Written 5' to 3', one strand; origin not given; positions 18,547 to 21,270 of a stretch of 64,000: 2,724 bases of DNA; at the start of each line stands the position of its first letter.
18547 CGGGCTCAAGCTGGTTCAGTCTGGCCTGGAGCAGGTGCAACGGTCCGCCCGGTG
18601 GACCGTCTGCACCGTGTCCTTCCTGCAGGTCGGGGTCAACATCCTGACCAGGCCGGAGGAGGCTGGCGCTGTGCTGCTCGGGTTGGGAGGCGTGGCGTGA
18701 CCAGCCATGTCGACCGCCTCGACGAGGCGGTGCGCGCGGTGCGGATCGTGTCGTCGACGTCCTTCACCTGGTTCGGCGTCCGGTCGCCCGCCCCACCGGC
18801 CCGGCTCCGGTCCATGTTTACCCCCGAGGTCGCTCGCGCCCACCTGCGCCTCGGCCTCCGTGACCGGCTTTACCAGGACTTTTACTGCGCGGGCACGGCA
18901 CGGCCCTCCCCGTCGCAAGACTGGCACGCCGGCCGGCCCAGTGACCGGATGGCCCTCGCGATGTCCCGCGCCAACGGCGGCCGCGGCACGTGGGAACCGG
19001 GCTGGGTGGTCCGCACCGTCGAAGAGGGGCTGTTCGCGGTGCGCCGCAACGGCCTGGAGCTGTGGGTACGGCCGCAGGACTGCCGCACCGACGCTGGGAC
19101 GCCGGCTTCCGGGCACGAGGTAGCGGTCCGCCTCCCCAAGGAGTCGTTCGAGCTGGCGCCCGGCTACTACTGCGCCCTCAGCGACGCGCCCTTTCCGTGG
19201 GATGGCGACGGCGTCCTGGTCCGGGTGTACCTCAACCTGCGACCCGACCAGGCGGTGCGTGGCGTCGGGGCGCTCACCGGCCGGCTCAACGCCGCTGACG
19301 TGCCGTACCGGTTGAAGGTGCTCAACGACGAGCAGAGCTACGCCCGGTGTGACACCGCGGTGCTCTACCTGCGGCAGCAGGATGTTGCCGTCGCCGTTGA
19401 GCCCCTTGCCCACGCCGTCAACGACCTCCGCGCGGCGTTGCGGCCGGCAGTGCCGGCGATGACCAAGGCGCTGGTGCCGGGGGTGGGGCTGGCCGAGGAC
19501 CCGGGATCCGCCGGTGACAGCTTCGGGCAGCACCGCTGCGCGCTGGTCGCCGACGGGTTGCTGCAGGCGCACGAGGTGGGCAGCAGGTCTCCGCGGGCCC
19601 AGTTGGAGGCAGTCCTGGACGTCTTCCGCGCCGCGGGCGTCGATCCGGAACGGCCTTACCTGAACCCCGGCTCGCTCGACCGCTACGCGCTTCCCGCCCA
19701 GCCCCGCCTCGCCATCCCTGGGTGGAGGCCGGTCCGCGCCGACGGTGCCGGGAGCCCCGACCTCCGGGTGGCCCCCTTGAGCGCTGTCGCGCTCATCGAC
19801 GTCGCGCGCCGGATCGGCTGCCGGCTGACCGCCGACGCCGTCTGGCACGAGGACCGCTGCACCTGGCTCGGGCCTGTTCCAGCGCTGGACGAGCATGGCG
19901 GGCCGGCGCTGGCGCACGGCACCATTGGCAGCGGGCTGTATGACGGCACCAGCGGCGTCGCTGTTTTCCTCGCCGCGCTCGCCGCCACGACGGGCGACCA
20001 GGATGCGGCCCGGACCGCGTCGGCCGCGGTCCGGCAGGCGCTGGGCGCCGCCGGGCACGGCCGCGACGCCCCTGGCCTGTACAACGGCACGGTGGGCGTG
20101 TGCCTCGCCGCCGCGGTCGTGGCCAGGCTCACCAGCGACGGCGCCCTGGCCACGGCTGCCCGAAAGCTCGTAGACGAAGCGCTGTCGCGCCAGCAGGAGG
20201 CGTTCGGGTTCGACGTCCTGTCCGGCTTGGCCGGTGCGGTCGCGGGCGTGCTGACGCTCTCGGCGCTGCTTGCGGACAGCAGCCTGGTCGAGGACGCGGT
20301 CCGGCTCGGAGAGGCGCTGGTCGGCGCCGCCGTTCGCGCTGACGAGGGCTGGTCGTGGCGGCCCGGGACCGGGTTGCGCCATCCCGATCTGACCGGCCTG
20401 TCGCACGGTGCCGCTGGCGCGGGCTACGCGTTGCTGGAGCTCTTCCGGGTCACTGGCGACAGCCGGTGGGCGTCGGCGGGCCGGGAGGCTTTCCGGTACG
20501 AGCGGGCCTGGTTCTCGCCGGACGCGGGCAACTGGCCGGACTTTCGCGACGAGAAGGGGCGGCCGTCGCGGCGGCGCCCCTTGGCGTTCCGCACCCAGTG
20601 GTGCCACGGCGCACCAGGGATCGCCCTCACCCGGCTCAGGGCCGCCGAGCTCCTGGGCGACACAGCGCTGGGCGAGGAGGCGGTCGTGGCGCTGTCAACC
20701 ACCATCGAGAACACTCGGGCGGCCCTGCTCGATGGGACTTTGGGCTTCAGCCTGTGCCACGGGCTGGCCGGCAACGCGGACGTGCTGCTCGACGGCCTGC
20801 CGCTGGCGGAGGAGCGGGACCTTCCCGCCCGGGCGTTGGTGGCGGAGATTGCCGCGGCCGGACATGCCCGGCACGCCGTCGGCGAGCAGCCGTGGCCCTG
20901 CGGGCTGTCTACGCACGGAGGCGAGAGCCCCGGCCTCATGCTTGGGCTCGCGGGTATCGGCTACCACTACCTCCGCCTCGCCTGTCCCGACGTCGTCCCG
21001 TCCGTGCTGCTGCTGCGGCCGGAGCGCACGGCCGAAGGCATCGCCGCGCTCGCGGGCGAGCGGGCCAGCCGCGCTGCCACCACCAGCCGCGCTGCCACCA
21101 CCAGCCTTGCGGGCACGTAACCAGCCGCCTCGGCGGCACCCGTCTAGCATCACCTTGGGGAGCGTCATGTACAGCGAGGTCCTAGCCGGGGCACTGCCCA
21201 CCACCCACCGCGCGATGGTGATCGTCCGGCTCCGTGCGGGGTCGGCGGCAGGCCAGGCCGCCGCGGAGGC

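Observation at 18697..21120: Candidate lyase-cyclase fusion (LanX-LanY in one polypeptide)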

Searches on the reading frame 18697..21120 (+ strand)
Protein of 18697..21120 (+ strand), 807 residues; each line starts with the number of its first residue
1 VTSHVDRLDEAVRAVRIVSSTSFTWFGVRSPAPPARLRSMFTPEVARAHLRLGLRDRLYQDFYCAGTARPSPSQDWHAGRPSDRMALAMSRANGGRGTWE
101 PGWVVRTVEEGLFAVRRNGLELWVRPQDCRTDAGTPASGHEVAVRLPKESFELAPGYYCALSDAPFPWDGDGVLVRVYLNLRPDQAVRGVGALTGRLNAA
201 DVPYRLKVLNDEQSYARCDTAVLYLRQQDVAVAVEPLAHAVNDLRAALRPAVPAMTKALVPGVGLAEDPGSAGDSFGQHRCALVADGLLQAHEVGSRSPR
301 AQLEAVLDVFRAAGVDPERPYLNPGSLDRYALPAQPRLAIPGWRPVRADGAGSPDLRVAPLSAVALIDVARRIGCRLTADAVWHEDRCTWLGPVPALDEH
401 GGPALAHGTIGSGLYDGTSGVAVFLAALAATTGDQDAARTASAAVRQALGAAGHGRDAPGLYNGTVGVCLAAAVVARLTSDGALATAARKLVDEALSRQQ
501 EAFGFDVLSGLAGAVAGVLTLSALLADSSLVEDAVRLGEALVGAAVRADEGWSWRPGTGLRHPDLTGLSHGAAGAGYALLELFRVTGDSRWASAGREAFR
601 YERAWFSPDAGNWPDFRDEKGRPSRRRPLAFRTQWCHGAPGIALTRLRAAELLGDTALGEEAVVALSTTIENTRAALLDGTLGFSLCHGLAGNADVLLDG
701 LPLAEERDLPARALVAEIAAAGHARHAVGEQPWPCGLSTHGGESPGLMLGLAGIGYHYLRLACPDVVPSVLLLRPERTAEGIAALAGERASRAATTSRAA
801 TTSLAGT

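Call 6: search_protein_families(library=pfam, proteins=[window:18697-21120:+], max_evalue=0.1)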
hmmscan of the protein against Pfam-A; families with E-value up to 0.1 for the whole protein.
window:18697-21120:+ (807 aa): 2 families
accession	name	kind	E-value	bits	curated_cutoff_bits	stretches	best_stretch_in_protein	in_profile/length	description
PF05147.19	LANC_like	-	8.4e-56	189.5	23.2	1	413-772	6-350/350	Lanthionine synthetase C-like protein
PF17914.6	HopA1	-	1.4e-38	132.9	22.7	1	152-322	5-170/170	HopA1 effector protein family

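Call 14: find_homologous_proteins(query=window:18697-21120:+, max_evalue=1e-10)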
Query window:18697-21120:+ (807 aa): 63 proteins with E <= 1e-10 among 8000 candidates.
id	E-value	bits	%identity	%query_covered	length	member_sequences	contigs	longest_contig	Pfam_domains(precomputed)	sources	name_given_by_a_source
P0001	0.0e+0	1127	67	98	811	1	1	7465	PF17914.7,PF05147.20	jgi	jgi:hypothetical protein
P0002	0.0e+0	1118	63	100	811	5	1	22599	PF17914.7,PF05147.20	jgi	jgi:hypothetical protein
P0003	1.7e-247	842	52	100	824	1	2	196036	PF17914.7,PF05147.20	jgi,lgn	jgi:hypothetical protein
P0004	5.2e-216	737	54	82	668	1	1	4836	PF17914.7,PF05147.20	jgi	jgi:hypothetical protein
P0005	2.0e-210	719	50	95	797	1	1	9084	PF17914.7,PF05147.20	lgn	-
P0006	3.6e-209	715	48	98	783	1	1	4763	PF17914.7,PF05147.20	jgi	jgi:hypothetical protein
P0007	9.3e-209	714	47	99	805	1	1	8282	PF17914.7,PF05147.20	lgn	-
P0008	3.3e-208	712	48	96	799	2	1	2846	PF17914.7,PF05147.20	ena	-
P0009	3.8e-204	698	48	97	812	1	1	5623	PF17914.7,PF05147.20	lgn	-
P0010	1.2e-202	693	49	97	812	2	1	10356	PF17914.7,PF05147.20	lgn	-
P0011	6.1e-193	661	44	96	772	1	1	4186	PF17914.7,PF05147.20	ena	-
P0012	2.2e-184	633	43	96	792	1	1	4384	PF17914.7,PF05147.20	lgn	-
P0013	1.3e-182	627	42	97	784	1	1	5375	PF17914.7,PF05147.20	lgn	-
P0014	8.6e-182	624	43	95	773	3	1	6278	PF17914.7,PF05147.20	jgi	jgi:hypothetical protein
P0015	2.9e-180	619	47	94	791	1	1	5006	PF17914.7,PF05147.20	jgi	jgi:hypothetical protein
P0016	6.9e-178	611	43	96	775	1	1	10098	PF17914.7,PF05147.20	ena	-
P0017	1.3e-177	610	43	96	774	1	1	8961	PF17914.7,PF05147.20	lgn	-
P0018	2.0e-171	590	45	86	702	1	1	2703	PF17914.7,PF05147.20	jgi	jgi:hypothetical protein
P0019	3.5e-171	589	41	96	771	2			PF17914.7,PF05147.20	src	-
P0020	4.6e-167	576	42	96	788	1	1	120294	PF17914.7,PF05147.20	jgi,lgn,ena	-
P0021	5.0e-165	569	43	96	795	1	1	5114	PF17914.7,PF05147.20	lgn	-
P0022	2.2e-164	567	44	97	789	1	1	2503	PF17914.7,PF05147.20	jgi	jgi:hypothetical protein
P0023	1.7e-159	551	43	96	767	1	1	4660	PF17914.7,PF05147.20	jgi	-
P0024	4.4e-157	543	40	98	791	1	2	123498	PF17914.7,PF05147.20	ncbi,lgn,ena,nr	ncbi:MAG: lanthionine synthetase LanC family protein [Kiloniellales bacterium]|nr:lanthionine synthe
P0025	5.3e-157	542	41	97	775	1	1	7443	PF17914.7,PF05147.20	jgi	jgi:Lanthionine synthetase C-like protein/HopA1 effector protein family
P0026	1.4e-155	538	42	96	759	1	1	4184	PF17914.7,PF05147.20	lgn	-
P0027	1.2e-154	535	42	94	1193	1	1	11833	PF17914.7,PF05147.20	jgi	jgi:hypothetical protein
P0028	4.3e-152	526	42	95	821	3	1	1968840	PF17914.7,PF05147.20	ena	-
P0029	2.5e-151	524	42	82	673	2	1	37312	PF17914.7,PF05147.20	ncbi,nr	ncbi:MAG TPA: lanthionine synthetase LanC family protein [Pyrinomonadaceae bacterium]|nr:lanthionine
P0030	1.2e-150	521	43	95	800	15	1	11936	PF17914.7,PF05147.20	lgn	-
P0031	6.5e-150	519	43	93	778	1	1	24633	PF17914.7,PF05147.20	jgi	-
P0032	4.4e-146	506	41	96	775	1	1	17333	PF17914.7,PF05147.20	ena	-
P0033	3.8e-145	503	41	94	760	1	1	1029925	PF17914.7,PF05147.20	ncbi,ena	-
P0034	2.2e-136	474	41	96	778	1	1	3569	PF17914.7,PF05147.20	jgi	jgi:hypothetical protein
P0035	7.3e-134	466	40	96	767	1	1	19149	PF17914.7,PF05147.20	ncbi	-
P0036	1.3e-132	462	42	94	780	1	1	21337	PF17914.7,PF05147.20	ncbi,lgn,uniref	ncbi:lanthionine synthetase LanC family protein [Nonomuraea sp. NPDC049625]|uniref:lanthionine synth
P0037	9.4e-124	432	39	95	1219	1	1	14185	PF17914.7,PF05147.20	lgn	-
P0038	6.8e-123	430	38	95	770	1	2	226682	PF17914.7,PF05147.20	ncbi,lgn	ncbi:MAG: lanthionine synthetase LanC family protein [Homoserinimonas sp.]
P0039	6.1e-118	413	40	94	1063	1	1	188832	PF17914.7,PF05147.20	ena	-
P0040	8.6e-118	413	42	85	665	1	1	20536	PF17914.7,PF05147.20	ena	-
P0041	7.3e-114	400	36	97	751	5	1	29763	PF17914.7,PF05147.20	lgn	-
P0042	1.6e-113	399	39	84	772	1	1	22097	PF17914.7,PF05147.20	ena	-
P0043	2.5e-108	381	34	95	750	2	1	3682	PF17914.7,PF05147.20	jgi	jgi:class II lanthipeptide synthase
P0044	6.1e-99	350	39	89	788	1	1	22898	PF17914.7,PF05147.20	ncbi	-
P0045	1.3e-98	349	38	84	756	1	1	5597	PF17914.7,PF05147.20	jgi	jgi:hypothetical protein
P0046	1.2e-89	320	39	84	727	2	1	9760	PF17914.7,PF05147.20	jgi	jgi:hypothetical protein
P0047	5.5e-88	314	36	83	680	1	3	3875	PF17914.7,PF05147.20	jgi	jgi:hypothetical protein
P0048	6.9e-85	304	37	92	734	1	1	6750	PF17914.7,PF05147.20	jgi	jgi:hypothetical protein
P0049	8.4e-78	280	35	83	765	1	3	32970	PF17914.7,PF05147.20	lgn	-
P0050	9.9e-78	280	37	72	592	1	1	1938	PF17914.7,PF05147.20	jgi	jgi:hypothetical protein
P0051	8.9e-76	274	37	85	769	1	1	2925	PF17914.7,PF05147.20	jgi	jgi:hypothetical protein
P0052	4.7e-71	258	36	91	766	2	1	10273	PF17914.7,PF05147.20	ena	-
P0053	3.3e-67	245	34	94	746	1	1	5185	PF17914.7,PF05147.20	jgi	jgi:hypothetical protein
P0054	7.7e-63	231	33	95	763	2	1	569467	PF17914.7,PF05147.20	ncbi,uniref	ncbi:lanthionine synthetase LanC family protein [Nonomuraea sp. NPDC049269]|uniref:lanthionine synth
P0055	4.9e-60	222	34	88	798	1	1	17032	PF17914.7,PF05147.20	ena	-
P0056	1.2e-31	128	32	51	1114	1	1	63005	PF13575.13,PF05147.20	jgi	jgi:type 2 lantibiotic biosynthesis protein LanM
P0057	1.2e-30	124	33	52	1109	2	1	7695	PF13575.13,PF05147.20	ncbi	-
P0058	6.9e-29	119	34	54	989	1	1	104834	PF13575.13,PF05147.20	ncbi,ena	-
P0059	1.6e-28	117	34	50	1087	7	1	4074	PF13575.13,PF05147.20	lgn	-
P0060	6.9e-26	109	33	36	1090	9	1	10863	PF13575.13,PF05147.20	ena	-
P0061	3.6e-24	103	34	49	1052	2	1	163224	PF13575.13,PF05147.20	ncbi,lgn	-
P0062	4.9e-23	99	31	55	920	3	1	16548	PF13575.13,PF05147.20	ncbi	ncbi:MAG: type 2 lanthipeptide synthetase LanM family protein, partial [Thermoanaerobaculia bacteriu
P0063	5.7e-19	86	32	45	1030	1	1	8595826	PF13575.13,PF05147.20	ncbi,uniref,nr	ncbi:lanthionine synthetase [Catellatospora sp. IY07-71]|uniref:type 2 lanthipeptide synthetase LanM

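Call 25: search_solved_structures(query=window:18697-21120:+, max_evalue=0.01, show_alignments=2)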
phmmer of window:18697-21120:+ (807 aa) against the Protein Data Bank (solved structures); distinct sequences matched with E-value up to 0.01: 8.
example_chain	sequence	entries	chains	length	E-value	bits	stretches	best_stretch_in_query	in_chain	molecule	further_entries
6st5_A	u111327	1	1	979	1.2e-18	69.8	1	410-773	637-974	LicM2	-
9dk1_B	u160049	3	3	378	1e-12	50.2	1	104-298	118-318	Lyase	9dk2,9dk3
3t33_A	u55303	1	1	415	1e-07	33.6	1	413-761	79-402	G protein coupled receptor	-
6wq1_A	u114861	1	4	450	5.1e-07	31.3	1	414-709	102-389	LanC-like protein 2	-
2g02_A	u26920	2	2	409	0.0018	19.6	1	566-695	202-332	Nisin biosynthesis protein nisC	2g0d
8d0v_A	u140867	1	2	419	0.0051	18.1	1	566-706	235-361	Glutathione S-transferase LANCL1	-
3e6u_A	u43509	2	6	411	0.0058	17.9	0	566-705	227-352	LanC-like protein 1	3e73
8czk_A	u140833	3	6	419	0.0061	17.8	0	566-705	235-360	Glutathione S-transferase LANCL1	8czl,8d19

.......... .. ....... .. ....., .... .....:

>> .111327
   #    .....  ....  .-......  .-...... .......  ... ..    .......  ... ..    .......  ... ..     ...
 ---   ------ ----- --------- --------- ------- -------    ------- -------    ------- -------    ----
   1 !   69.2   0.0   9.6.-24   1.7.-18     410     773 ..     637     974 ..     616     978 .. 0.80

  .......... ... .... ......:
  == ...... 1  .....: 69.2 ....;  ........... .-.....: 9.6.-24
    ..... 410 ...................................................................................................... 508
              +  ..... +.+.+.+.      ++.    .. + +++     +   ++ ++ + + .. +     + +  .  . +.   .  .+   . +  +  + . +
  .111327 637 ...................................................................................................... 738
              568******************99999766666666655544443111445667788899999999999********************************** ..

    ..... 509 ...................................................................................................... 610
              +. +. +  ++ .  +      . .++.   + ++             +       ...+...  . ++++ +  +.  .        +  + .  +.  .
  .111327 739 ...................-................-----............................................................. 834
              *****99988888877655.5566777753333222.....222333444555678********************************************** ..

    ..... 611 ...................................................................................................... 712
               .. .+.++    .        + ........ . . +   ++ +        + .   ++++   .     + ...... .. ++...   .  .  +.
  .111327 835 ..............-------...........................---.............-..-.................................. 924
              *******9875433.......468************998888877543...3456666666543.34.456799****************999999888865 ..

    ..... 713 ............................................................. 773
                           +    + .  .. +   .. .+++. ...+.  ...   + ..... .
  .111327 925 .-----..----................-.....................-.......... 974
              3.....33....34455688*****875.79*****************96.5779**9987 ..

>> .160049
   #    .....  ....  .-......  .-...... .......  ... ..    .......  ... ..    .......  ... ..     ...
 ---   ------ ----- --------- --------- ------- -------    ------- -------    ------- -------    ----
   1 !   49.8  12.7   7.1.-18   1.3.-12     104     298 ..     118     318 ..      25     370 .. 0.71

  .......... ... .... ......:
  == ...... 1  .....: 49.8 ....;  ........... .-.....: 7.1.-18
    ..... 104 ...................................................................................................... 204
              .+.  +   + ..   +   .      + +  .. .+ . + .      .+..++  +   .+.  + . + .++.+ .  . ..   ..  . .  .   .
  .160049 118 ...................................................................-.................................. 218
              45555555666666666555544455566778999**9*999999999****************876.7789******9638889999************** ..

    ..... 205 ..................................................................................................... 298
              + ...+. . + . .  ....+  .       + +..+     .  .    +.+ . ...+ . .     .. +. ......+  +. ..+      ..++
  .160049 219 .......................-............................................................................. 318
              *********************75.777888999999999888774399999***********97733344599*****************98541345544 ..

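Call 33: find_related_loci(query=A1, collection=genome_contigs, flank=6000)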
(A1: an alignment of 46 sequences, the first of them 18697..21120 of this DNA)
Query A1 (807 aa) in genome_contigs; peptide patterns used: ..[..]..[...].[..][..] (x = any residue, [..] = any of these).
600 stretches matched a pattern (row limit reached: there are more); 587 encode a relative of the query (tblastn E <= 1e-3); the best 80 are kept; 80 distinct loci.
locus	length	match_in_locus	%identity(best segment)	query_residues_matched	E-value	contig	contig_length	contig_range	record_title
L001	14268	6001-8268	41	1-762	5e-153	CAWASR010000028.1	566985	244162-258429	MAG: uncultured Alphaproteobacteria bacterium isolate MFD02416.bin.1.385 genome assembly, contig: contig_9106, whole gen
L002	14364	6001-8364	43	1-777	3e-165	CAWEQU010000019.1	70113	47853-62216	MAG: uncultured Chloroflexia bacterium isolate MFD09212.bin.3.261 genome assembly, contig: contig_81829, whole genome sh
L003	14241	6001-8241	39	6-771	2e-149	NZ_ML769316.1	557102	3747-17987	Catellatospora paridis strain NEAU-CL2 Scaffold5, whole genome shotgun sequence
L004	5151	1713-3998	37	1-772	6e-148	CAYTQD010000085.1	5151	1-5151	MAG TPA_asm: uncultured Nitrososphaeraceae archaeon isolate SRP321284_co1_303 genome assembly, contig: NODE_23834_length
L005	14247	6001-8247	42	1-775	2e-135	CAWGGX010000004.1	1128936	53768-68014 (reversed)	MAG: uncultured Alphaproteobacteria bacterium isolate MFD01716.bin.2.148 genome assembly, contig: contig_7539, whole gen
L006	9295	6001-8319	39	1-775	3e-130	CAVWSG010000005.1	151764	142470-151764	MAG: uncultured delta proteobacterium isolate MFD05442.bin.2.332 genome assembly, contig: contig_24468, whole genome sho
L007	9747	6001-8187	38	2-780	1e-129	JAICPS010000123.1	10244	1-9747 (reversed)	MAG: Anaerolineae bacterium isolate TY_FP_2_bin.36 k141_4651040_length_10244_cov_9.5755, whole genome shotgun sequence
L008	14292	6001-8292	39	1-772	2e-129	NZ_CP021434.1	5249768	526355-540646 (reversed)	Tumebacillus avium strain AR23208 chromosome, complete genome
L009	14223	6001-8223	40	7-762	6e-129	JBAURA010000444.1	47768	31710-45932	MAG: Chloroflexia bacterium isolate MFD09212_ilm_asm_bin2 k127_143203, whole genome shotgun sequence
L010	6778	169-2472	37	1-772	2e-129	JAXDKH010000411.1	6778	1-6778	MAG: Chloroflexia bacterium isolate BP_590 scaffold_1127367, whole genome shotgun sequence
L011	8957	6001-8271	41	1-778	3e-129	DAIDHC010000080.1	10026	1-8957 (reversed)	MAG TPA_asm: Bryobacterales bacterium isolate clean337 k141_1493453, whole genome shotgun sequence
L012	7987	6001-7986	42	1-649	3e-120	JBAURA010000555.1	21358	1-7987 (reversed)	MAG: Chloroflexia bacterium isolate MFD09212_ilm_asm_bin2 k127_145502, whole genome shotgun sequence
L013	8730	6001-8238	37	2-775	4e-119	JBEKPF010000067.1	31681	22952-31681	MAG: Terracidiphilus sp. isolate SPRUCE 458 SPRUCE_458_67, whole genome shotgun sequence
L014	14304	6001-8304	43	1-776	4e-169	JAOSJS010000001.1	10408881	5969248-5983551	MAG: Ardenticatenaceae bacterium isolate FR_9 contig_134_pilon, whole genome shotgun sequence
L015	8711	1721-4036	35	2-776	8e-115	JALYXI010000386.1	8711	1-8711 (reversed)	MAG: Acidobacteriota bacterium isolate KAP bin9 SD1490-92_k127_942710, whole genome shotgun sequence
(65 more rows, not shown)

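Call 36: find_encoding_contigs(protein=P0002, flank=7000, max_places=2)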
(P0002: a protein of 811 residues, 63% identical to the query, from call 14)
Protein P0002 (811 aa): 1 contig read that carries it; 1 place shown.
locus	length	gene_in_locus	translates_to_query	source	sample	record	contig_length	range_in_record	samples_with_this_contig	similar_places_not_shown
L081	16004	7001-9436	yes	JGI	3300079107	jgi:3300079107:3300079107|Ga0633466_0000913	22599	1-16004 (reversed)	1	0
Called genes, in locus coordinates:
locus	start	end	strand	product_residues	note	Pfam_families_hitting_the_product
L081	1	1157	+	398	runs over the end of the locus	PF00291:PALP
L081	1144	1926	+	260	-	PF00290:Trp_syntA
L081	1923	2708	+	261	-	PF00392:GntR, PF07702:UTRA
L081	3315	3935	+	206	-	PF13649:Methyltransf_25 (weak)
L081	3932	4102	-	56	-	-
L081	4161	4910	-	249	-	-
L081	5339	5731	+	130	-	-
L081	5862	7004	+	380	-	PF01636:APH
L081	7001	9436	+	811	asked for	PF17914:HopA1, PF05147:LANC_like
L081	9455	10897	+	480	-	PF00082:Peptidase_S8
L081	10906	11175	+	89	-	-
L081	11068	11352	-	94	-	-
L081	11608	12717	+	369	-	PF00126:HTH_1, PF03466:LysR_substrate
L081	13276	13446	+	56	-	-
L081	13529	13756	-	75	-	PF03848:TehB, PF05175:MTS (weak), PF06325:PrmA (weak), PF13489:Methyltransf_23, PF13847:Methyltransf_31, PF08241:Methyltransf_11, PF08242:Methyltransf_12, PF13649:Methyltransf_25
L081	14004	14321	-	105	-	-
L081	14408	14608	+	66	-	-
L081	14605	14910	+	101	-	-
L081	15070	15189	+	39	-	-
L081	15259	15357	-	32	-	-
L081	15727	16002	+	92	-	?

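Call 37: find_encoding_contigs(protein=P0001, flank=7000, max_places=2)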
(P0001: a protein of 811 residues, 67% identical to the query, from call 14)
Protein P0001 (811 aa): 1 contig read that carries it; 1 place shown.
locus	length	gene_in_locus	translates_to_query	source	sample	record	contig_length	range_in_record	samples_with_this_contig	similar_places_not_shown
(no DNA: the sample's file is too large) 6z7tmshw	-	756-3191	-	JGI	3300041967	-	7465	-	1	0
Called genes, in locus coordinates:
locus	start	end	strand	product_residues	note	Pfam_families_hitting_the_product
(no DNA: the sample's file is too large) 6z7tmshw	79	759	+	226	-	PF01636:APH (weak)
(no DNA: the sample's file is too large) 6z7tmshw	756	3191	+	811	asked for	PF17914:HopA1, PF05147:LANC_like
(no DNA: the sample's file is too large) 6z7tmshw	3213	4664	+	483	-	PF00082:Peptidase_S8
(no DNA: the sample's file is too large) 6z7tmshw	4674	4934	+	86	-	-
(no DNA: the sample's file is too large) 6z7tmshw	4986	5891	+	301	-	PF00082:Peptidase_S8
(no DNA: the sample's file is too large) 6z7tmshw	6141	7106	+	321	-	PF18047:PatG_D, PF18065:PatG_C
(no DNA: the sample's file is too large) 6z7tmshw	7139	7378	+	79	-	-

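Call 38: find_encoding_contigs(protein=P0003, flank=7000, max_places=2)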
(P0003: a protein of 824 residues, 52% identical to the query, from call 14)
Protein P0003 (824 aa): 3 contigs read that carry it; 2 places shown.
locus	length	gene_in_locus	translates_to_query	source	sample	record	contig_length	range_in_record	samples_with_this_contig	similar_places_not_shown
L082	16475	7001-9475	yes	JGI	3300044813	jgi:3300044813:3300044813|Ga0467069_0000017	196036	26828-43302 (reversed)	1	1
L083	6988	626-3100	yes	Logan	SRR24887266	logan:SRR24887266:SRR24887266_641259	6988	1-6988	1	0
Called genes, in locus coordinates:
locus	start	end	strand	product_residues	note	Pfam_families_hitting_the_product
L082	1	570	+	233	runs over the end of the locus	-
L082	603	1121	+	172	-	-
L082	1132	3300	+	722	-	PF02897:Peptidase_S9_N, PF00326:Peptidase_S9, PF05448:AXE1 (weak)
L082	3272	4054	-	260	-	PF00557:Peptidase_M24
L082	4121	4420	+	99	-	PF13560:HTH_31, PF01381:HTH_3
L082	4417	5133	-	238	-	PF03372:Exo_endo_phos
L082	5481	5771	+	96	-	-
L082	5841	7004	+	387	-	PF01636:APH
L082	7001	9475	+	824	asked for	PF17914:HopA1, PF05147:LANC_like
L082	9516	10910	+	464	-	PF00082:Peptidase_S8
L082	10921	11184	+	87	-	-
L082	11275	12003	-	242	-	PF03704:BTAD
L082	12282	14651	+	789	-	-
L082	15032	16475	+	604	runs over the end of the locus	PF00496:SBP_bac_5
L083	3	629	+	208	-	?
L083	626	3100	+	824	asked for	PF17914:HopA1, PF05147:LANC_like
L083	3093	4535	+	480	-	PF00082:Peptidase_S8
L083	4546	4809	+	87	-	-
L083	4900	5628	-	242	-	PF03704:BTAD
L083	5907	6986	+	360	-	?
